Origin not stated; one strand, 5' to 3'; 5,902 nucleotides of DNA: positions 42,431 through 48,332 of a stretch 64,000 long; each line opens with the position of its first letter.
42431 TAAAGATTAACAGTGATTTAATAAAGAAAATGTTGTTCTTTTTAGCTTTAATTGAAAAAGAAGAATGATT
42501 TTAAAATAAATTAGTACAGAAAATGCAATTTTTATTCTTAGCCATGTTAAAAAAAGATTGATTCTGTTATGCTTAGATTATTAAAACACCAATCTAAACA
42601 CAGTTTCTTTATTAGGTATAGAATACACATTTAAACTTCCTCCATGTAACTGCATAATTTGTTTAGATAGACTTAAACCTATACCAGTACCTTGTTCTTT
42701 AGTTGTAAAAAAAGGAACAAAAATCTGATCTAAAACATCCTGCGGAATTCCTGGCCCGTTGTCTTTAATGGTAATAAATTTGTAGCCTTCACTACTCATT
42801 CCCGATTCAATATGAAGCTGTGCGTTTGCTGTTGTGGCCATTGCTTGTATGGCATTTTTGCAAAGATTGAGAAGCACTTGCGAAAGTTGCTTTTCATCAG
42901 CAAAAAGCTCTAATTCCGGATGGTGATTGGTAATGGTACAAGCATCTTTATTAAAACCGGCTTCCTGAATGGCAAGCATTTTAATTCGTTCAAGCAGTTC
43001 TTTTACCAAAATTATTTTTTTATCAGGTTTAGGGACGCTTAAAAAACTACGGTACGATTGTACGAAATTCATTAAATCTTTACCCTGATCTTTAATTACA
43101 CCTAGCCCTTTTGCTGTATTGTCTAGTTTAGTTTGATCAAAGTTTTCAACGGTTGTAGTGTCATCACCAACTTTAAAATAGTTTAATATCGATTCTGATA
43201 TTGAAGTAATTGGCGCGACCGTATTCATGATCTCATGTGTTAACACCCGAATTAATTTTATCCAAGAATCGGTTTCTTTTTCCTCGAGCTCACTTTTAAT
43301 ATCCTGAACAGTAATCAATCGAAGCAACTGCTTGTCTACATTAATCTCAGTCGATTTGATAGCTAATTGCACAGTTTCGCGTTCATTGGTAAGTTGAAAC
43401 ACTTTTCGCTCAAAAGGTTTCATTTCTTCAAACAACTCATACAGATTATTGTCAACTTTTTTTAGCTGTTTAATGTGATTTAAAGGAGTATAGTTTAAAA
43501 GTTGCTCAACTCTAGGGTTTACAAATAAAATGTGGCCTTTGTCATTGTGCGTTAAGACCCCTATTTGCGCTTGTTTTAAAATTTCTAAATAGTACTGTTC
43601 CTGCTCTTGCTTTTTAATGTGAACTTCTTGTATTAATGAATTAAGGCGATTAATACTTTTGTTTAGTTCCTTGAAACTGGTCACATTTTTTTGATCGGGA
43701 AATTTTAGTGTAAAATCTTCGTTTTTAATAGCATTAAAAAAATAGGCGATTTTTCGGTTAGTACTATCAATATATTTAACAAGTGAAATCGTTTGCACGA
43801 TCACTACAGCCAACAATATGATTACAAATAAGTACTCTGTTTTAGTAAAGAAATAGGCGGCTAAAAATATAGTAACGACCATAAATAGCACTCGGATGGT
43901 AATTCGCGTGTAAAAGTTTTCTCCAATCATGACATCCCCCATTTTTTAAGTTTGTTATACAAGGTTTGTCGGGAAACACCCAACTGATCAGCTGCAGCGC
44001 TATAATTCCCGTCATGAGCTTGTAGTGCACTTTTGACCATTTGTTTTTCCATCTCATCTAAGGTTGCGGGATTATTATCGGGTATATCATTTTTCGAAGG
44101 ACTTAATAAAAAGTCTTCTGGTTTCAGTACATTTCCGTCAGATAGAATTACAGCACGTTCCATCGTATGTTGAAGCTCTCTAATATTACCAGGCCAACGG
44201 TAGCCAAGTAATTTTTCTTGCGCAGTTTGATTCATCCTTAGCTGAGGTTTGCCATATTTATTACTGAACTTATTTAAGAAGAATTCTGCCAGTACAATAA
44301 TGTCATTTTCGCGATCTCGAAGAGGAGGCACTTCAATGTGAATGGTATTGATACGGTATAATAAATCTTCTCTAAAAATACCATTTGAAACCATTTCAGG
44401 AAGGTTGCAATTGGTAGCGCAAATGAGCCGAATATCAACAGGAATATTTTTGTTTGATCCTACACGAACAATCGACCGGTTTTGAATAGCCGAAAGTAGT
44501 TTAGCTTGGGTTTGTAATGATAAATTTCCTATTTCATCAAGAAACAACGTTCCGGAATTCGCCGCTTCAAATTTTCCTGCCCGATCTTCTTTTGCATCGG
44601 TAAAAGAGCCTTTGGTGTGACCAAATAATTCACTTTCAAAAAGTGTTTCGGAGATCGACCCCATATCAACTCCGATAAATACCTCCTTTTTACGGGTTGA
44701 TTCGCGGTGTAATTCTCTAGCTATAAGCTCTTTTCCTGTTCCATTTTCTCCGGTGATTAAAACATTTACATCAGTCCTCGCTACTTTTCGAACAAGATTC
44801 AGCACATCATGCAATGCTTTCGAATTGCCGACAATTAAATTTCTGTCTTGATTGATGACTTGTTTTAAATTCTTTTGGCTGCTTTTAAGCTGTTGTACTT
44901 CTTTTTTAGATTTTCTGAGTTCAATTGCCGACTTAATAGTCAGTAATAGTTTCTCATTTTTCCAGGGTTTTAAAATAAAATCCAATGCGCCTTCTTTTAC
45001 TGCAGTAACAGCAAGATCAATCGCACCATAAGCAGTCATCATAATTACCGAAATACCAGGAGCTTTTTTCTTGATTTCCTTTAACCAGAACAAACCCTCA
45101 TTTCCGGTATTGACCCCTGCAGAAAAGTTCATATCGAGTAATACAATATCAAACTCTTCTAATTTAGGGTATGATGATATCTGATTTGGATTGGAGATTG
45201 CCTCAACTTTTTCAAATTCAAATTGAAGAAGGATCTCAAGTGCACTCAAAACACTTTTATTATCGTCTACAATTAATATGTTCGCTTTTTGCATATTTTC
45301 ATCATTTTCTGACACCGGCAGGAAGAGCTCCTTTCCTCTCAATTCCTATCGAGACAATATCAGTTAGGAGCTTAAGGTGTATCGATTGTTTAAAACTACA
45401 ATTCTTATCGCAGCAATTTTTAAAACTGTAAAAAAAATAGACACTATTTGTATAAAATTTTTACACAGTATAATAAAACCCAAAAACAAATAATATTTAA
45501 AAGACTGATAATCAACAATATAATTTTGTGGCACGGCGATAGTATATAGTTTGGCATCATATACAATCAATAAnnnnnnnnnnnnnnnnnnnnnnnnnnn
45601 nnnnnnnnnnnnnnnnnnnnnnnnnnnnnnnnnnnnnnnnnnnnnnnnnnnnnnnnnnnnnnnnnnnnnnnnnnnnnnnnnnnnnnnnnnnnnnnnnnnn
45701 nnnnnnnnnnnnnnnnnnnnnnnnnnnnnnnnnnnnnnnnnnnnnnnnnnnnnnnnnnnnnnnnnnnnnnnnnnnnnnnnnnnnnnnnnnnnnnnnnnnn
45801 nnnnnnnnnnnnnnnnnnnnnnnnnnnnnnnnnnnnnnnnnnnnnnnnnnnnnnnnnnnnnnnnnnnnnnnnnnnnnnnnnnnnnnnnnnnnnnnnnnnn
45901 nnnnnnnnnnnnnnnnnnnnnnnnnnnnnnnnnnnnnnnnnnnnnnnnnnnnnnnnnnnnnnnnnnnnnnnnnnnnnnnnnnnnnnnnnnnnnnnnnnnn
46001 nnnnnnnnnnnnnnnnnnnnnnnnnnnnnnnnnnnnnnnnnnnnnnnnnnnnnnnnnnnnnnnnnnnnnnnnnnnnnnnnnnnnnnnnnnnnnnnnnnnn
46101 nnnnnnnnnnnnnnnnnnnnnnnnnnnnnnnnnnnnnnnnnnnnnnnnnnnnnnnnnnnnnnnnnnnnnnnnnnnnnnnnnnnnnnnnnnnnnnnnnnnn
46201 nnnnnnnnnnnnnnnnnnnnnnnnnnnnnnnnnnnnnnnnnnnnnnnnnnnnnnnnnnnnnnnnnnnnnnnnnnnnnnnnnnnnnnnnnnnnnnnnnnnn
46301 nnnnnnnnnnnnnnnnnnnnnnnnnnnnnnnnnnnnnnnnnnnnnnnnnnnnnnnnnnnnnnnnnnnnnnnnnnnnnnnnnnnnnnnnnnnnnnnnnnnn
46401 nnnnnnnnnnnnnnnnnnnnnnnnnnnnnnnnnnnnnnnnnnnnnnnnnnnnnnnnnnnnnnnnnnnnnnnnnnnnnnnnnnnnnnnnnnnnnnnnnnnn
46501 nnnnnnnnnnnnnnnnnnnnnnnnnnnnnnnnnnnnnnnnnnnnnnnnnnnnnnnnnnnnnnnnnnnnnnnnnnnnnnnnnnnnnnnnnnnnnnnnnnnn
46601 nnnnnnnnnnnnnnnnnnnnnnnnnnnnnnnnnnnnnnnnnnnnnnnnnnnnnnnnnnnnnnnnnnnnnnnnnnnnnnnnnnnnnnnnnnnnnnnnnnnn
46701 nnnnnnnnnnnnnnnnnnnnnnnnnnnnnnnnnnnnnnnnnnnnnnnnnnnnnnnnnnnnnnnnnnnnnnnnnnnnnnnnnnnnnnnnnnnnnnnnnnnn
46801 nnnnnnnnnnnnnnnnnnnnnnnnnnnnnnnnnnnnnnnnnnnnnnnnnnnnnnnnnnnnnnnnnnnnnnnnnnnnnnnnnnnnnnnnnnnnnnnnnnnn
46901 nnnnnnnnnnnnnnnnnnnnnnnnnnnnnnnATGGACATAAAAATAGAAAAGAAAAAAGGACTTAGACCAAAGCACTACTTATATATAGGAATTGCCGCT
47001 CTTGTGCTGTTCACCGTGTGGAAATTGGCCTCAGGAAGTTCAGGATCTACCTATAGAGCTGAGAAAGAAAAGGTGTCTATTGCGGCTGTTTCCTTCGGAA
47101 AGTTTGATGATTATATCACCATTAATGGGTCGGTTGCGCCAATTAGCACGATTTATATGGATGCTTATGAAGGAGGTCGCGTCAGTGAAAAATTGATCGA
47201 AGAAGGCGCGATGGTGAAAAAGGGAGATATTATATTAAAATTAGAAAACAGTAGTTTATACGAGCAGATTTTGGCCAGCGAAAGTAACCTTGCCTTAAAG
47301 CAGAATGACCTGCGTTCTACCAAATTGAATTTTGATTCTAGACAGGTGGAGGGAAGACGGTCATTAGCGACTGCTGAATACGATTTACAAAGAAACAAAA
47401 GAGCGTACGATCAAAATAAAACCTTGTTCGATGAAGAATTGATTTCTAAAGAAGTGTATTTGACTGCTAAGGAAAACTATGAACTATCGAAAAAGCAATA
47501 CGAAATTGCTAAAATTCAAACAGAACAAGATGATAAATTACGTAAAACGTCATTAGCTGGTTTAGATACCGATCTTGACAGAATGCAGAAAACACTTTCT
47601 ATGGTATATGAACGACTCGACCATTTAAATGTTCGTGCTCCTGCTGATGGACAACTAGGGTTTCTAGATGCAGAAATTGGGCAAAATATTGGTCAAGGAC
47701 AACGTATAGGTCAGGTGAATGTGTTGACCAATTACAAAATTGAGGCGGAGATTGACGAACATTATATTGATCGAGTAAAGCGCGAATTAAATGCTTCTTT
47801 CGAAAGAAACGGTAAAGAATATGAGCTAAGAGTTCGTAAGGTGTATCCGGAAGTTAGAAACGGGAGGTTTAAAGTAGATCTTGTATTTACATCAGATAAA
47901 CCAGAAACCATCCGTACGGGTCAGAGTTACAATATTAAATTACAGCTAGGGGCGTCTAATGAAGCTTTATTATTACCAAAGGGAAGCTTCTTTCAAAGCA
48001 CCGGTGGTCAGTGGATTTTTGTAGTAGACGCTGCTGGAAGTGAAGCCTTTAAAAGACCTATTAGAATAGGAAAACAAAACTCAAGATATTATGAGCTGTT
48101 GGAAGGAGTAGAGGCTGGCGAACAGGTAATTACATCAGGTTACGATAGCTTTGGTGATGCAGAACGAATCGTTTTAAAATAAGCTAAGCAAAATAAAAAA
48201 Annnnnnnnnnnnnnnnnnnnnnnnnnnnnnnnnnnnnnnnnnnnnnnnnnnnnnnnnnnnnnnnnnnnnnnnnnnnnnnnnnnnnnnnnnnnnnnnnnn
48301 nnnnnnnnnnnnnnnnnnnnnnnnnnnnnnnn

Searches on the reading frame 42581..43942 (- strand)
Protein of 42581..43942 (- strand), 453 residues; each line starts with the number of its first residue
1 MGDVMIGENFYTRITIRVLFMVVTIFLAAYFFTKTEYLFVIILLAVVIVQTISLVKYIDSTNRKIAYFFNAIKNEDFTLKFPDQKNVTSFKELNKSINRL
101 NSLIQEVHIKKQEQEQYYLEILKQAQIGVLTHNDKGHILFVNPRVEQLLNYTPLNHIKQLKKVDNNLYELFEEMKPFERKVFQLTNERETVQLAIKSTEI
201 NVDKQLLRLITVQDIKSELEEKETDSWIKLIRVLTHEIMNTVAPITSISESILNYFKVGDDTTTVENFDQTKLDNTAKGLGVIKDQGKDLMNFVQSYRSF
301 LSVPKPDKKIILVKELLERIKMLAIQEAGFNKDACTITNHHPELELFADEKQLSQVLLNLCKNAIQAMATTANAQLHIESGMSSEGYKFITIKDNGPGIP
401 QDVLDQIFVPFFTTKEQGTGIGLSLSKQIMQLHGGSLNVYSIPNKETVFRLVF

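Call 6: search_protein_families(library=ncbifam, proteins=[window:42581-43942:-])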
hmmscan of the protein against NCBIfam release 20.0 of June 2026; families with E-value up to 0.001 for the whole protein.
window:42581-43942:- (453 aa): 68 families (the best 25 are shown)
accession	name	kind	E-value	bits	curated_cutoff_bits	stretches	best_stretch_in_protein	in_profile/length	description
NF008468.0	PRK11360.1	equivalog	1.8e-37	129.1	646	1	43-453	205-606/616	two-component system sensor histidine kinase AtoS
NF007688.0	PRK10364.1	equivalog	1e-27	97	479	1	344-452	343-448/460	two-component system sensor histidine kinase ZraS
NF046044.1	PnpS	equivalog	3.8e-27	95.3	400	1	68-452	8-388/390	two-component system histidine kinase PnpS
NF010411.0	PRK13837.1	equivalog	8.9e-26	90.1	647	1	344-451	552-671/828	two-component system VirA-like sensor kinase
NF052574.1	HisKinEspCMyxo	equivalog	6.1e-25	87.5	1200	1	338-452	516-634/785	serine histidine kinase EspC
NF053867.1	SprKinKinDBac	equivalog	1.5e-24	86.3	775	1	301-449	342-491/500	sporulation kinase KinD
NF041777.1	sens_FixL_Rhizob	equivalog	2.3e-23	82.6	850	1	274-451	300-477/485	sensor protein FixL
NF047874.1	MASE3_PAS_HK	subfamily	1.7e-21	76.7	560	2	348-449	515-619/655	MASE3 domain-containing sensor histidine kinase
NF047466.1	hybrid_RR_LvrB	exception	1.9e-21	76.6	500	1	233-451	158-372/377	hybrid histidine kinase/response regulator LvrB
TIGR02916.1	PEP_his_kin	equivalog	4.6e-21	75.1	300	1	307-452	539-677/679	XrtA/PEP-CTERM system histidine kinase PrsK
TIGR02966.1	phoR_proteo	equivalog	6.5e-21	74.7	334.2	1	118-453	8-333/333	phosphate regulon sensor histidine kinase PhoR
NF008293.1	PRK11073.1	equivalog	2.9e-20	72.8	240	1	120-448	11-340/349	nitrogen regulation protein NR(II)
NF033092.0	HK_WalK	equivalog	5.6e-20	71.5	725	1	37-450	186-589/594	cell wall metabolism sensor histidine kinase WalK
NF047794.1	HisKinPtgB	equivalog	1.5e-19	69.7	1000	1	308-449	514-649/656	two-component system sensor histidine kinase PgtB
NF006800.0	PRK09303.1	equivalog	2.2e-19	69.7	342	1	187-451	115-373/383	histidine kinase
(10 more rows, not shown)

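Call 15: search_protein_families(library=pfam, proteins=[window:42581-43942:-], max_evalue=0.001)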
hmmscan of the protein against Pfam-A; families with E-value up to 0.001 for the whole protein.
window:42581-43942:- (453 aa): 3 families
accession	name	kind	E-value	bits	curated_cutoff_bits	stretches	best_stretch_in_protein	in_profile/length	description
PF02518.31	HATPase_c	-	1.5e-24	87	26.4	1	349-452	2-106/111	Histidine kinase-, DNA gyrase B-, and HSP90-like ATPase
PF13589.12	HATPase_c_3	-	9.3e-05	22.9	25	1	354-408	4-54/137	Histidine kinase-, DNA gyrase B-, and HSP90-like ATPase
PF13188.13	PAS_8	-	0.00015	22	21.8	1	119-172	4-55/65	PAS domain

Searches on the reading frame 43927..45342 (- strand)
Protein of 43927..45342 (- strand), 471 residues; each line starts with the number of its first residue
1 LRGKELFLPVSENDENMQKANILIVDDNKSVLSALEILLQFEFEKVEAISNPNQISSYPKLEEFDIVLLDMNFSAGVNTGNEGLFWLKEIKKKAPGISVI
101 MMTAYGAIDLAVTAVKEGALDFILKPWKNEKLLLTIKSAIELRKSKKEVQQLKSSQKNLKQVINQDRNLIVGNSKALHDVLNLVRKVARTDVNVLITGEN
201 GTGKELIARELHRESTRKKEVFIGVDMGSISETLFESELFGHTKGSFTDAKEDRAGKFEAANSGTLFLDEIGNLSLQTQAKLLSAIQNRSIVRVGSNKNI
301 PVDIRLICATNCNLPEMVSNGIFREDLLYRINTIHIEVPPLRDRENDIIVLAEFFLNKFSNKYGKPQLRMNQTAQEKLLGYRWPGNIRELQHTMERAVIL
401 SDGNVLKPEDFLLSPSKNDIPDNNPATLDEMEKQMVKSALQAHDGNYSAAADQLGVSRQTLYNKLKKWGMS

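Call 6: search_protein_families(library=ncbifam, proteins=[window:43927-45342:-])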
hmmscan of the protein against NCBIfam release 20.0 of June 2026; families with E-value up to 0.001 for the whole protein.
window:43927-45342:- (471 aa): 90 families (the best 25 are shown)
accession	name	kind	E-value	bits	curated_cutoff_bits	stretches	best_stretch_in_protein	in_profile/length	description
TIGR02915.1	PEP_resp_reg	equivalog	1.8e-118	396.2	502.6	1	22-470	1-444/445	PEP-CTERM-box response regulator transcription factor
NF008469.0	PRK11361.1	equivalog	3.5e-113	378.7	714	1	20-470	5-456/461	acetoacetate metabolism transcriptional regulator AtoC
TIGR01818.1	ntrC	equivalog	4.6e-104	348.8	558.6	2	22-410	1-376/463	nitrogen regulation protein NR(I)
NF007689.0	PRK10365.1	equivalog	1.3e-100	337.3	760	1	18-466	4-440/441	sigma-54-dependent response regulator transcription factor ZraR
NF049963.1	RespRegFlgRCampy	domain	2.2e-100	336.5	750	1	21-468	2-427/429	fla regulon two-component system response regulator FlgR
NF041552.1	TF_PrdR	equivalog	3.5e-99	332.7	795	1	140-468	242-576/577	sigma-54 dependent transcriptional regulator PrdR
NF041946.1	LuxO_transreg_Vib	equivalog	4.4e-99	332.4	800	2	28-407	5-372/463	quorum-sensing sigma-54 dependent transcriptional regulator LuxO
NF003451.0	PRK05022.1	equivalog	1.9e-98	330.4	476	1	135-470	158-510/512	nitric oxide reductase transcriptional regulator NorR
TIGR01817.1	nifA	equivalog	9.2e-97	325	528.85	1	142-439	170-464/534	nif-specific transcriptional activator NifA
NF050807.1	TransRegFlbDCaul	equivalog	1.3e-92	311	750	1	162-468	112-438/454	sigma-54-dependent transcriptional regulator FlbD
NF051870.1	NAssimRespRegNtrX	equivalog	2.9e-92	309.9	600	1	20-470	2-452/452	nitrogen assimilation response regulator NtrX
NF038308.1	RNA_repair_RtcR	equivalog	6e-91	305.9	650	1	106-469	121-517/530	RNA repair transcriptional activator RtcR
NF008176.1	PRK10923.1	equivalog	1.9e-90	303.7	620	1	17-404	1-374/469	nitrogen regulation protein NR(I)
NF011695.0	PRK15115.1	equivalog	2.1e-86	290.5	763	1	18-467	5-435/445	two-component system response regulator GlrR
TIGR02329.1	propionate_PrpR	equivalog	6.1e-86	289.1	499.2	1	93-467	142-526/526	propionate catabolism operon regulatory protein PrpR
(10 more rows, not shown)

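Call 15: search_protein_families(library=pfam, proteins=[window:43927-45342:-], max_evalue=0.001)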
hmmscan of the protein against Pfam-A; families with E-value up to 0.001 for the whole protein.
window:43927-45342:- (471 aa): 12 families
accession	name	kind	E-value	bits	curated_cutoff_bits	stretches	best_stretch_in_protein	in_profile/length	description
PF00158.32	Sigma54_activat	-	3.5e-67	225.7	20.2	1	170-337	1-168/168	Sigma-54 interaction domain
PF25601.1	AAA_lid_14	-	3.7e-22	78.4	27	1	342-412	1-71/87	AAA+ ATPase lid domain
PF14532.12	Sigma54_activ_2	-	5.5e-21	75.7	25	1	171-341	1-138/138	Sigma-54 interaction domain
PF00072.30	Response_reg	-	1.5e-19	70.7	30.2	1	22-136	1-110/111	Response regulator receiver domain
PF02954.25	HTH_8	-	1.8e-14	53.6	22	1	427-468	1-42/42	Bacterial regulatory protein, Fis family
PF07728.20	AAA_5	-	1e-07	32.5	22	1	193-311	1-122/139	AAA domain (dynein-related subfamily)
PF18024.7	HTH_50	-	1.2e-05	25.4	27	1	428-471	8-50/50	Helix-turn-helix domain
PF00004.35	AAA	-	1.8e-05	25.6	21.2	1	194-324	1-120/131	ATPase family associated with various cellular activities (AAA)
PF01078.27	Mg_chelatase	-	1.8e-05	24.7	20.3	1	192-312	23-158/207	Magnesium chelatase, subunit ChlI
PF13556.12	HTH_30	-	2.8e-05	24.3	27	1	442-468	10-36/59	PucR C-terminal helix-turn-helix domain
PF07724.20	AAA_2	-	0.00044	20.8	27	1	192-313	4-126/166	AAA domain (Cdc48 subfamily)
PF13191.12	AAA_16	-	0.00084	20.3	32.6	0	172-230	4-63/167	AAA ATPase domain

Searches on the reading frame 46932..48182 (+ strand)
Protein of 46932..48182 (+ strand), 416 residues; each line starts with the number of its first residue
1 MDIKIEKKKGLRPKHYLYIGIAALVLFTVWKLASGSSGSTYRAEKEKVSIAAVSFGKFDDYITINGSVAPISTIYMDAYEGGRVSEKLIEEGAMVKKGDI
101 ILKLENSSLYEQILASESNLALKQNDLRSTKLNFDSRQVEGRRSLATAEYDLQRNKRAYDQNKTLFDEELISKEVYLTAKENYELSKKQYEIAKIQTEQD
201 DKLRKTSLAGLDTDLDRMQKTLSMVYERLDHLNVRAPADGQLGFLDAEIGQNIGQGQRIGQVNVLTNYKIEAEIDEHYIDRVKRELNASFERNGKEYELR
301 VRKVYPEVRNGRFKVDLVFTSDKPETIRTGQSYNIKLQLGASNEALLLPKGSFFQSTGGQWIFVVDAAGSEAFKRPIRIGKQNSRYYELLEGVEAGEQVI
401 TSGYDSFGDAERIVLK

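Call 6: search_protein_families(library=ncbifam, proteins=[window:46932-48182:+])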
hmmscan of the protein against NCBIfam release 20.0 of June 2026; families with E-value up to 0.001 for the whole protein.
window:46932-48182:+ (416 aa): 15 families
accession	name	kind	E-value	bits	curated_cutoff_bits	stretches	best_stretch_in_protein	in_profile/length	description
NF038010.1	ABC_adapt_DarC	equivalog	1.9e-58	198.2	450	1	4-408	1-409/417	darobactin export ABC transporter periplasmic adaptor subunit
TIGR01730.1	RND_mfp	subfamily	2.4e-42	145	94.9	2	202-413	105-319/322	efflux RND transporter periplasmic adaptor subunit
TIGR00999.1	8a0102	subfamily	2.3e-26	92.5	319.3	1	135-403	21-266/271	CzcB/NccB family metal efflux transporter periplasmic adaptor subunit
TIGR00998.1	8a0101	subfamily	4.3e-12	45.6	390.8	1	81-284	50-257/334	EmrA/EmrK family multidrug efflux transporter periplasmic adaptor subunit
TIGR01843.1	type_I_hlyD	subfamily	3.3e-11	42.8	208.65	1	55-201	24-168/422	HlyD family type I secretion periplasmic adaptor subunit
NF008589.1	PRK11556.1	equivalog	5.2e-11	42.1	391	1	323-413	296-385/392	MdtA/MuxA family multidrug efflux RND transporter periplasmic adaptor subunit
NF002939.0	PRK03598.1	equivalog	2.9e-10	39.8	393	1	60-294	32-267/332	secretion protein HlyD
NF033138.2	RND-peri-MexC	equivalog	4.7e-10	39.2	625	1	334-412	290-368/375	MexC family multidrug efflux RND transporter periplasmic adaptor subunit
NF008606.0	PRK11578.1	equivalog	4.5e-09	35.9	342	1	196-403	148-364/371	macrolide transporter subunit MacA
NF007785.0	PRK10476.1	equivalog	3.4e-08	32.7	376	1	68-259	43-236/347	multidrug transporter subunit MdtN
NF007303.0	PRK09783.1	subfamily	3.6e-08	32.3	390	1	196-404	182-389/414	copper/silver efflux system membrane fusion protein CusB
TIGR02971.1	heterocyst_DevB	subfamily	1.3e-07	31.3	129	1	79-291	22-263/327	ABC exporter membrane fusion protein, DevB family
NF011715.0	PRK15136.1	equivalog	9.7e-06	24.4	563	1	81-280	69-264/390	multidrug efflux MFS transporter periplasmic adaptor subunit EmrA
TIGR03794.1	NHLM_micro_HlyD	equivalog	1.4e-05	24.2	156.2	1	77-207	62-196/421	NHLP bacteriocin system secretion protein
NF033834.1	RND_adapt_MexA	exception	0.00017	20.9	750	0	293-404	235-349/373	multidrug efflux RND transporter periplasmic adaptor subunit MexA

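Call 7: search_protein_families(library=pfam, proteins=[window:46932-48182:+], max_evalue=0.01)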
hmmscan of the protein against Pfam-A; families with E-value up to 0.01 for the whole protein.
window:46932-48182:+ (416 aa): 3 families
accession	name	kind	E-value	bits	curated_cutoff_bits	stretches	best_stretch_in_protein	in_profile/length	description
PF13437.12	HlyD_3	-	7.5e-14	52.8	22.2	1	234-327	2-103/106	HlyD family secretion protein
PF16576.10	HlyD_D23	-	7.2e-08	32.4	30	1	177-309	57-189/214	Barrel-sandwich domain of CusB or HlyD membrane-fusion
PF13533.13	Biotin_lipoyl_2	-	0.00066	19.9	29.8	1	82-105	9-32/32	Biotin-lipoyl like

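Call 98: search_solved_structures(query=window:46932-48182:+, max_evalue=0.001)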
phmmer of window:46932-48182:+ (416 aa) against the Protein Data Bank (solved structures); distinct sequences matched with E-value up to 0.001: 17.
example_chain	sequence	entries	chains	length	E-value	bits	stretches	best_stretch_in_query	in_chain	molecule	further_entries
6vej_P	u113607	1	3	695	3.3e-14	56.4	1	206-414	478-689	Probable Resistance-Nodulation-Cell Division (RND) efflux membrane fusion protein,Probable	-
9j3d_D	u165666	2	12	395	5.6e-10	42.5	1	205-407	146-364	RND efflux system, MexC-like protein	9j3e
4dk1_A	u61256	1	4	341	8.8e-09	38.5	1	53-161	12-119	Putative MacA, Multidrug resistance protein mexA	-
20yy_D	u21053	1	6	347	1.3e-08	38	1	228-409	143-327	Multidrug efflux RND transporter periplasmic adaptor subunit MexJ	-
4dk0_A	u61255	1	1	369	1.7e-07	34.3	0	53-136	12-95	Putative MacA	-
3fpp_A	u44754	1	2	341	7.7e-07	32.2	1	202-401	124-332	Macrolide-specific efflux protein macA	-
5nik_D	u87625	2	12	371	1e-06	31.8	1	202-401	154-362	Macrolide export protein MacA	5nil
9qgy_G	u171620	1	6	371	1.2e-06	31.5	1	202-401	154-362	Macrolide export protein MacA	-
4kks_A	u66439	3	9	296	2.9e-05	27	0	234-409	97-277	Membrane fusion protein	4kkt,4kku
3t51_B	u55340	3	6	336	3.5e-05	26.7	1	196-404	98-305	Cation efflux system protein CusB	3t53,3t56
3h94_A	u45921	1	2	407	5.8e-05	26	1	196-404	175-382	Cation efflux system protein cusB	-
3ne5_B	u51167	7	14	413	6e-05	25.9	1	196-404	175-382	Cation efflux system protein cusB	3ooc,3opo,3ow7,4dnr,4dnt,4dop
2v4d_A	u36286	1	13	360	0.00029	23.7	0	293-404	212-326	MULTIDRUG RESISTANCE PROTEIN MEXA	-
6iok_I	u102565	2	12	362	0.00029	23.7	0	293-404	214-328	Multidrug resistance protein MexA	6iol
1vf7_A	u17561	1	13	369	0.0003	23.6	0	293-404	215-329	Multidrug resistance protein mexA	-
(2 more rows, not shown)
